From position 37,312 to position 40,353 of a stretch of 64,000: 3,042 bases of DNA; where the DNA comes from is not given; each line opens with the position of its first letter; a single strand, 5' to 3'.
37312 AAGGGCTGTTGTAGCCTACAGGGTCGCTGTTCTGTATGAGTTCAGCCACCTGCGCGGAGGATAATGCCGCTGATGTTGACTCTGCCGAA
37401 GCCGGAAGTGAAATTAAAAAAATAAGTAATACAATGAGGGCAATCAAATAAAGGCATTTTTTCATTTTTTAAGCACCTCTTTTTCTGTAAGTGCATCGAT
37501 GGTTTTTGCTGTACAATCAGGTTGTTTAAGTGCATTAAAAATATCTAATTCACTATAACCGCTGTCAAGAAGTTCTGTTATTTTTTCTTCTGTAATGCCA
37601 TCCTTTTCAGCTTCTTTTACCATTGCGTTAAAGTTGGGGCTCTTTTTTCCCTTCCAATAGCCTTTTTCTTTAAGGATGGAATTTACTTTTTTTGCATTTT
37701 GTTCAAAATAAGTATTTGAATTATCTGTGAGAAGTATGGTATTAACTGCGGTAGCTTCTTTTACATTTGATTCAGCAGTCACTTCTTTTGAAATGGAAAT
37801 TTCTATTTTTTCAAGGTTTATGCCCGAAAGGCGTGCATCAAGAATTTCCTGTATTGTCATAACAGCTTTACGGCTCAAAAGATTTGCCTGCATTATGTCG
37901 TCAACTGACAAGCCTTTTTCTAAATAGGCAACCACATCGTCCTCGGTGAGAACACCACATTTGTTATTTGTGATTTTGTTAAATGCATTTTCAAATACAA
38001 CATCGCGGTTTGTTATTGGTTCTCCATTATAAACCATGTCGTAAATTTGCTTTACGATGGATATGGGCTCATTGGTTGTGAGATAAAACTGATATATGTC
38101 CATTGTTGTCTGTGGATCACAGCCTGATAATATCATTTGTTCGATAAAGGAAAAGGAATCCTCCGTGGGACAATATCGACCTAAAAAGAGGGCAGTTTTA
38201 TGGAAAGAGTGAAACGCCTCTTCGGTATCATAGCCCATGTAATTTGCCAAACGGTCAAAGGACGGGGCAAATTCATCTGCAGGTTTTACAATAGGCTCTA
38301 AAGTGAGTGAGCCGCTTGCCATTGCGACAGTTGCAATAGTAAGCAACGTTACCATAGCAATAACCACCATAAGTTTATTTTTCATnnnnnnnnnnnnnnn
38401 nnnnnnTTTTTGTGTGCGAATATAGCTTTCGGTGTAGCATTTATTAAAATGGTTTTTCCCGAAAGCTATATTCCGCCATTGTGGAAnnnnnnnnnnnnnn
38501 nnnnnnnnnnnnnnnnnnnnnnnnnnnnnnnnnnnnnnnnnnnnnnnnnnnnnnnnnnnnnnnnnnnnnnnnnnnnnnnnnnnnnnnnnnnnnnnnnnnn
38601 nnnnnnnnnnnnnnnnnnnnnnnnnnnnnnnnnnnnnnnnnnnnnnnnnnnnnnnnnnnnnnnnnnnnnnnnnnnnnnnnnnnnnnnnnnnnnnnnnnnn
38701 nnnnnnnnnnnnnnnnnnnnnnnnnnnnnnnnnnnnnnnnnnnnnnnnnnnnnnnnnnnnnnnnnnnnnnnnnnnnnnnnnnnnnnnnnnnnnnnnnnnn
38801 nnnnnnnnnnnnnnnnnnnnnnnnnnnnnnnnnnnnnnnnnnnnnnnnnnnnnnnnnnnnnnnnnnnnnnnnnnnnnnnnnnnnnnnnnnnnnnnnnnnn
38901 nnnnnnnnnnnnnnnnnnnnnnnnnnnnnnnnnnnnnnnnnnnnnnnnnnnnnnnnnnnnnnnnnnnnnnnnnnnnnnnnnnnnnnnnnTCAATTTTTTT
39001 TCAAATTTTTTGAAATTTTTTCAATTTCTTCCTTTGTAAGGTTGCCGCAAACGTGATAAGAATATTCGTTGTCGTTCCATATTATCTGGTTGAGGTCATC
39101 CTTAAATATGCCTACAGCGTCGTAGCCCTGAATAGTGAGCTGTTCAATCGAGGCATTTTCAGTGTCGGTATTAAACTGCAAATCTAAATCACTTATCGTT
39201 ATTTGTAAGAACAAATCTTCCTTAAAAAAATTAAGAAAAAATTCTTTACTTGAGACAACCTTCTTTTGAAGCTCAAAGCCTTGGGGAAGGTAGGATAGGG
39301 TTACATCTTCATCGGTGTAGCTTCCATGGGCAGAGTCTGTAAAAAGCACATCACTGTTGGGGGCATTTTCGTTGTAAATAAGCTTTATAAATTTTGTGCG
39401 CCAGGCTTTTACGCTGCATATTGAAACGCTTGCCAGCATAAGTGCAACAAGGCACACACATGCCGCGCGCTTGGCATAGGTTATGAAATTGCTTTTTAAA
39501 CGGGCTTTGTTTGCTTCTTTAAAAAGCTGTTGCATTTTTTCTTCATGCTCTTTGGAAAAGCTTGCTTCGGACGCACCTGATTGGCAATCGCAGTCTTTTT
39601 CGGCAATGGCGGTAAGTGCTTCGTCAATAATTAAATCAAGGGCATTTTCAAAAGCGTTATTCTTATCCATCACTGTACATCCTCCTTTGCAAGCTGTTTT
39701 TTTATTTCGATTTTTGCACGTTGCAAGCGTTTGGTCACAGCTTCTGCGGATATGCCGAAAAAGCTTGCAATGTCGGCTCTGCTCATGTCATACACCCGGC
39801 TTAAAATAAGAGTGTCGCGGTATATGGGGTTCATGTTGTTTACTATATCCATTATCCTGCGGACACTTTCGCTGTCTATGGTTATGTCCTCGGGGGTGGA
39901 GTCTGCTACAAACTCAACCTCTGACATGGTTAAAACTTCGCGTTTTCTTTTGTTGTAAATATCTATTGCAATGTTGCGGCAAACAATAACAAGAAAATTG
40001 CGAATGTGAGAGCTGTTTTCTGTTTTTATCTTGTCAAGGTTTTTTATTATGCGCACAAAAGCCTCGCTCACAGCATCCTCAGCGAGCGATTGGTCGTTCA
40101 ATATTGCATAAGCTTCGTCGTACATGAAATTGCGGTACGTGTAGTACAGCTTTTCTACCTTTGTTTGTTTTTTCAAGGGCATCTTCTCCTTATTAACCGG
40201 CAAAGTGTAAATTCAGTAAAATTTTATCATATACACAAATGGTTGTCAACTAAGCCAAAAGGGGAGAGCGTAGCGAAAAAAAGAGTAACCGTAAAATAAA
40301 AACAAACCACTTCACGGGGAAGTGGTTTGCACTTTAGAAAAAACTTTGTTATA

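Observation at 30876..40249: RHS polymorphic-toxin operon wired to its own ECF sigma/anti-sigma pair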

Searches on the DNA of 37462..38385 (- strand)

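Call 61: build_rna_model(alignment_id=A4, structure=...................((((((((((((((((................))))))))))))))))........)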
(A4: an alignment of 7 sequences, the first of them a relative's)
Model R1 built from alignment A4 (7 sequences, 75 columns); structure: as given.
model positions 74; base pairs 16; branch points 0; effective number of sequences 2.02; information 0.763 bits per position. Calibrated on 0.2 Mb of random sequence (short: E-values are rough).
structure used (alignment columns):
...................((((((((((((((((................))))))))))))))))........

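Call 63: search_with_rna_model(model_id=R1, sources=[window, L006, L007, L008, L010, L012, L013, L014, L015, L016, L017, L018, L019, L020, L021, L022, L023, L024, L025, L026, L027, L028, L029, L030, L031, L032, L033, L034, L035, L036, L037, L038, L039], max_evalue=1, make_alignment=true)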
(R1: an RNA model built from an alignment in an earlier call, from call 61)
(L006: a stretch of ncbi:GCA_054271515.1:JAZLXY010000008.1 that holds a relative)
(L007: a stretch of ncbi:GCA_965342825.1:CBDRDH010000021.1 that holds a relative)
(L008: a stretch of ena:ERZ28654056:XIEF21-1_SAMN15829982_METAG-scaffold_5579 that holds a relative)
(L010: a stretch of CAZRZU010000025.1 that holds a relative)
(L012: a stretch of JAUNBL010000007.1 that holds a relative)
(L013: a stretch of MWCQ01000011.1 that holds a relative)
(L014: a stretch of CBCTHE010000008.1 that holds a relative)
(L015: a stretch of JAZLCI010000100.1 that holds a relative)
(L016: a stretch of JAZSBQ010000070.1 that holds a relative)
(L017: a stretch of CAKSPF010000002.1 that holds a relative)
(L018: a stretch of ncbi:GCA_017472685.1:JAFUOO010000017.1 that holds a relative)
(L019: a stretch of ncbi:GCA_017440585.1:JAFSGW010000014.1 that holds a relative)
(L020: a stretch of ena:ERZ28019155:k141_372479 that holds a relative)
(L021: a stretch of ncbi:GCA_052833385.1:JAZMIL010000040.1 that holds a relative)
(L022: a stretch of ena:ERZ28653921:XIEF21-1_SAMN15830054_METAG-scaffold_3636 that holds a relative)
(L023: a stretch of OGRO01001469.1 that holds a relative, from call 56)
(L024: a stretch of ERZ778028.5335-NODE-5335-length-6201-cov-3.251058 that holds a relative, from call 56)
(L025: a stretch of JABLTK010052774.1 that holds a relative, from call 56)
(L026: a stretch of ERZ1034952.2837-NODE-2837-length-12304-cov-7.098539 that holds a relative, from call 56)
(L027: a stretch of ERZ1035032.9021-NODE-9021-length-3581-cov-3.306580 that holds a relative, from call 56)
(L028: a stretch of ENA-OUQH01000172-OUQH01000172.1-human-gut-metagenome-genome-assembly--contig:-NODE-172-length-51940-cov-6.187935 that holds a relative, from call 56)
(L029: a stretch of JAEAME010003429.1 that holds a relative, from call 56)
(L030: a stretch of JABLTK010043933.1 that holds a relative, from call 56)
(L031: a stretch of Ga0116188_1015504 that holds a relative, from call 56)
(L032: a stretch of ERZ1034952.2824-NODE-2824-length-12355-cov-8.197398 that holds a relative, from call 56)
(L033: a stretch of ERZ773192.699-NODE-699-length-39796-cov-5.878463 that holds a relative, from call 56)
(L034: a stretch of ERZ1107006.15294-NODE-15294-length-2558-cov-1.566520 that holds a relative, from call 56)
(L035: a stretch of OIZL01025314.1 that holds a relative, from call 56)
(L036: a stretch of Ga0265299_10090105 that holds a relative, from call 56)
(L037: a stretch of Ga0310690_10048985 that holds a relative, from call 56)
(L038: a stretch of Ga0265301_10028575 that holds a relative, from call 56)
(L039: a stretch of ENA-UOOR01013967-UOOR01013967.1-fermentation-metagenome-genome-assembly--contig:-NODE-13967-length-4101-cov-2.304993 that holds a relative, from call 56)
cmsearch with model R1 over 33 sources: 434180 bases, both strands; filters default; matches with E-value up to 1: 27.
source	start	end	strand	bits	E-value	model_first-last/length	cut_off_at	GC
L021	9930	10003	+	102.5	9.3e-17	1-74/74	no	0.28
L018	9930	10003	+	102.3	1e-16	1-74/74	no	0.32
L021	19824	19897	+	98.8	5e-16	1-74/74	no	0.3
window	38919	38992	-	98.7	5.1e-16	1-74/74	no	0.35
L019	9930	10003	+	95.6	2.1e-15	1-74/74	no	0.34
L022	201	274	+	95.4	2.3e-15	1-74/74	no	0.34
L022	9236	9309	+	92.2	9.7e-15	1-74/74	no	0.35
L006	9467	9540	+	90.8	1.8e-14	1-74/74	no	0.28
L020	9929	10003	+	84.9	2.6e-13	1-74/74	no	0.31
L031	3402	3476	+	53.5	3.4e-07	1-74/74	no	0.25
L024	2643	2715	+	45.4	1.3e-05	1-74/74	no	0.22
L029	763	858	+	36.9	0.00059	1-74/74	no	0.23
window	38927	38973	+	36.8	0.00063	20-66/74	no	0.4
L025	2399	2472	+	36.7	0.00066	1-74/74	no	0.34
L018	9949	9995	-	35.9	0.00096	20-66/74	no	0.36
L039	2210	2285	+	33.8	0.0025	1-74/74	no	0.34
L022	222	264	-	32.6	0.0042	22-64/74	no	0.37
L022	9257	9299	-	32.6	0.0042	22-64/74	no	0.37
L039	1495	1571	+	31.8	0.0058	1-74/74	no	0.32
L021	9951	9993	-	27.3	0.044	22-64/74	no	0.35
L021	19845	19887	-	27.3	0.044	22-64/74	no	0.35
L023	10688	10772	+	26.8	0.057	1-74/74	no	0.29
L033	5861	5915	+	25.3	0.11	1-74/74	no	0.24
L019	9951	9993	-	24.8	0.14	22-64/74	no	0.42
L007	9842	9915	+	24.7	0.14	1-74/74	no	0.3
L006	20840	20917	+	21.8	0.52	1-74/74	no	0.29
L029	5120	5187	+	21.1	0.72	1-74/74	no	0.18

Alignment A7: 27 matches aligned to the model, 121 columns, each read 5' to 3' on its own strand. Consensus structure (alignment columns), stored with it:
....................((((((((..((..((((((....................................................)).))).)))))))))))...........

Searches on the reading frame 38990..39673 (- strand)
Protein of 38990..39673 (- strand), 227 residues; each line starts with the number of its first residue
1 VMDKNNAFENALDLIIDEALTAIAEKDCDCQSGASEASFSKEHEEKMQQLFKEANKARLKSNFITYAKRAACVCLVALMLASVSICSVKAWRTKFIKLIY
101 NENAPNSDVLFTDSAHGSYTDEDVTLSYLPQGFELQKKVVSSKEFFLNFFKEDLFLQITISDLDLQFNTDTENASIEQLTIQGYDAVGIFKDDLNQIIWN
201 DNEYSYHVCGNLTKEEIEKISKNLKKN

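Call 4: search_protein_families(library=pfam, proteins=[window:38990-39673:-], max_evalue=0.01)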
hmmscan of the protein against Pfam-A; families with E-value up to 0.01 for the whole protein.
window:38990-39673:- (227 aa): 1 family
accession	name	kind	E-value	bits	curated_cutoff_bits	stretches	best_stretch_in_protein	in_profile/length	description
PF14285.11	DUF4367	-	3.3e-16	60.2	22.1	1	124-224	2-110/110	Domain of unknown function (DUF4367)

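Call 5: search_protein_families(library=ncbifam, proteins=[window:38990-39673:-], max_evalue=0.01)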
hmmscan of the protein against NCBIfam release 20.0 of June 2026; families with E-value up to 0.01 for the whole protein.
window:38990-39673:- (227 aa): 0 families

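Call 48: search_solved_structures(query=window:38990-39673:-, max_evalue=10)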
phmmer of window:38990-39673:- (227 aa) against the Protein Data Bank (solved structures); distinct sequences matched with E-value up to 10: 0.

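Call 56: find_related_loci(query=A5, collection=metagenome_contigs, flank=10000)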
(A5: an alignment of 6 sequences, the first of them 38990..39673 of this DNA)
Query A5 (227 aa) in metagenome_contigs; peptide patterns used: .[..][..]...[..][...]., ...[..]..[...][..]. (x = any residue, [..] = any of these).
415 stretches matched a pattern; 17 encode a relative of the query (tblastn E <= 1e-3); 17 distinct loci.
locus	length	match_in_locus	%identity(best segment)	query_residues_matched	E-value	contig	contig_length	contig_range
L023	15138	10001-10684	39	1-227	6e-53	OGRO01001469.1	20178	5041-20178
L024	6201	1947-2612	36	1-221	1e-45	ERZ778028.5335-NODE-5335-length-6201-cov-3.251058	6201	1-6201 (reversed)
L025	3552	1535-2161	36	6-217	2e-45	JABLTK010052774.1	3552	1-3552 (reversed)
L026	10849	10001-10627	36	6-217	2e-45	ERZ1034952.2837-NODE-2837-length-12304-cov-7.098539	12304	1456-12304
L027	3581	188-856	36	13-226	2e-44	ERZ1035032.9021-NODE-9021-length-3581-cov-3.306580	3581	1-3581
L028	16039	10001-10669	36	13-226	2e-42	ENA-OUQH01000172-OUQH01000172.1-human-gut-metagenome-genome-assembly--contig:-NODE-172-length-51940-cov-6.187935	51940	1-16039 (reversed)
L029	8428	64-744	33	1-226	5e-42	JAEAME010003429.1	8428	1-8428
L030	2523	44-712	37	13-226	4e-38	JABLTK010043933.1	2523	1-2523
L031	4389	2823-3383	36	39-223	4e-36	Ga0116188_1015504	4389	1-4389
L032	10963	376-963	38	28-225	4e-35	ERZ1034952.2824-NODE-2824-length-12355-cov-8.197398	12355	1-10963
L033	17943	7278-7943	35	2-225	2e-34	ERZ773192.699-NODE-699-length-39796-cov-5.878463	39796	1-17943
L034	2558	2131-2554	43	1-147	1e-23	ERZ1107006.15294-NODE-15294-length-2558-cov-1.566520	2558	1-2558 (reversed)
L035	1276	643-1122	27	68-224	4e-11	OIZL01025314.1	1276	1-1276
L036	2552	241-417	37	3-58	1e-5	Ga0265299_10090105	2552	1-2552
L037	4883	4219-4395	37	3-58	1e-5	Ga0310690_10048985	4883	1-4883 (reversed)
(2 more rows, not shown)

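Call 93: search_protein_families(library=pfam, alignment_id=A5, max_evalue=10)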
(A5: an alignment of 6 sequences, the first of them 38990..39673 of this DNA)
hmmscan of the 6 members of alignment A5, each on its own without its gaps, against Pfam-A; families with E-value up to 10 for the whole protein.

A. member 1, window:38990-39673:- (227 aa): 2 families
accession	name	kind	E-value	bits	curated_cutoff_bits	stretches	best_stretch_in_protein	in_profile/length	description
PF14285.11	DUF4367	-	3.3e-16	60.2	22.1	1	124-224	2-110/110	Domain of unknown function (DUF4367)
PF23121.1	SPOC_AIPP2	-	0.081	13.6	28.1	1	82-165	25-106/131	AIPP2, SPOC-like domain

B. families by the number of members that match (of 6 scanned): 8 families
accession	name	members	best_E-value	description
PF14285.11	DUF4367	6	2e-17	Domain of unknown function (DUF4367)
PF16914.10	TetR_C_12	1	0.015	Bacterial transcriptional repressor C-terminal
PF19658.4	DUF6161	1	0.029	Family of unknown function (DUF6161)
PF03726.19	PNPase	1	0.075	Polyribonucleotide nucleotidyltransferase, RNA binding domain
PF22263.1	DUF6951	1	0.076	Family of unknown function (DUF6951)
PF23121.1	SPOC_AIPP2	1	0.081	AIPP2, SPOC-like domain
PF20514.4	ROXA-like_wH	1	0.087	ROXA-like winged helix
PF04952.20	AstE_AspA_hybrid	1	0.17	AstE/AspA barrel-sandwich hybrid domain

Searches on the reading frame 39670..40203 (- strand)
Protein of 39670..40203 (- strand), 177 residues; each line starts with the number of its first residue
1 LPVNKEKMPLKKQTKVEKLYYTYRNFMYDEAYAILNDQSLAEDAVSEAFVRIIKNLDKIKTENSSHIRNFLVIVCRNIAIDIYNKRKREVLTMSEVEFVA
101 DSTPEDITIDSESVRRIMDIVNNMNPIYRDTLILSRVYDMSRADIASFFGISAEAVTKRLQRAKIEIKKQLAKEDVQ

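Call 4: search_protein_families(library=pfam, proteins=[window:39670-40203:-], max_evalue=0.01)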
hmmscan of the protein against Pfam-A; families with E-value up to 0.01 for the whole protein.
window:39670-40203:- (177 aa): 3 families
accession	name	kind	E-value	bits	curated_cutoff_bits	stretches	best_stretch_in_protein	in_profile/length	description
PF08281.18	Sigma70_r4_2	-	1.2e-11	44.5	25.7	1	116-164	3-51/54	Sigma-70, region 4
PF04542.20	Sigma70_r2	-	1.2e-10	41.5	24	1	19-88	1-70/71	Sigma-70 region 2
PF04545.22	Sigma70_r4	-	0.0046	16.9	24.1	0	124-163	5-44/50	Sigma-70, region 4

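Call 5: search_protein_families(library=ncbifam, proteins=[window:39670-40203:-], max_evalue=0.01)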
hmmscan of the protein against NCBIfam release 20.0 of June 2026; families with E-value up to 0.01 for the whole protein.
window:39670-40203:- (177 aa): 85 families (the best 25 are shown)
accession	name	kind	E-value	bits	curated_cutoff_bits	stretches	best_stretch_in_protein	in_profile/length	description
TIGR02937.1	sigma70-ECF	superfamily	4.3e-22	78.5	42.9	1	16-171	3-165/165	sigma-70 family RNA polymerase sigma factor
NF058625.1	sigma_PG0214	equivalog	3.4e-20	72.4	130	1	16-175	6-165/170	GFO_1088 family ECF-type sigma factor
TIGR02985.1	Sig70_bacteroi1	subfamily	8.2e-19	68.4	126.4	1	16-171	3-162/162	RNA polymerase sigma-70 factor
NF009194.0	PRK12542.1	equivalog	4.7e-18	66.1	211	1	13-168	8-167/185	RNA polymerase sigma factor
NF009170.0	PRK12517.1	subfamily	9.7e-18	64.3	197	1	10-176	19-181/188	RNA polymerase sigma factor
TIGR02950.1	SigM_subfam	subfamily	4.4e-17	62.4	147.95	1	16-171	2-158/159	RNA polymerase sigma factor, SigM family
TIGR02983.1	SigE-fam_strep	subfamily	9.1e-17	61.4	141.55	1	13-173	5-160/162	SigE family RNA polymerase sigma factor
NF004113.0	PRK05602.1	equivalog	2.5e-16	59.9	208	1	31-175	62-205/211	RNA polymerase sigma factor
TIGR02952.1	Sig70_famx2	equivalog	3.5e-16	59.6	206.45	1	7-170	4-169/170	ECF subfamily RNA polymerase sigma factor, BldN family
TIGR02959.1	SigZ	equivalog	5.6e-16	58.8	168.65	1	35-172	16-149/170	RNA polymerase sigma factor SigZ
NF006930.0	PRK09415.1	subfamily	1.8e-14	54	198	1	11-174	13-178/179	RNA polymerase factor sigma C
NF007223.0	PRK09641.1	equivalog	1.9e-14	54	209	1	19-173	23-186/187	RNA polymerase sigma factor SigW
NF008888.0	PRK11922.1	equivalog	2.7e-14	53.3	204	1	13-174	29-199/231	RNA polymerase sigma factor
NF007226.0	PRK09644.1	equivalog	4.6e-14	52.8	199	1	15-174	2-160/166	RNA polymerase sigma factor SigM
NF006089.0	PRK08241.1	subfamily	5.6e-14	52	240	2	100-173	132-206/343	RNA polymerase subunit sigma-70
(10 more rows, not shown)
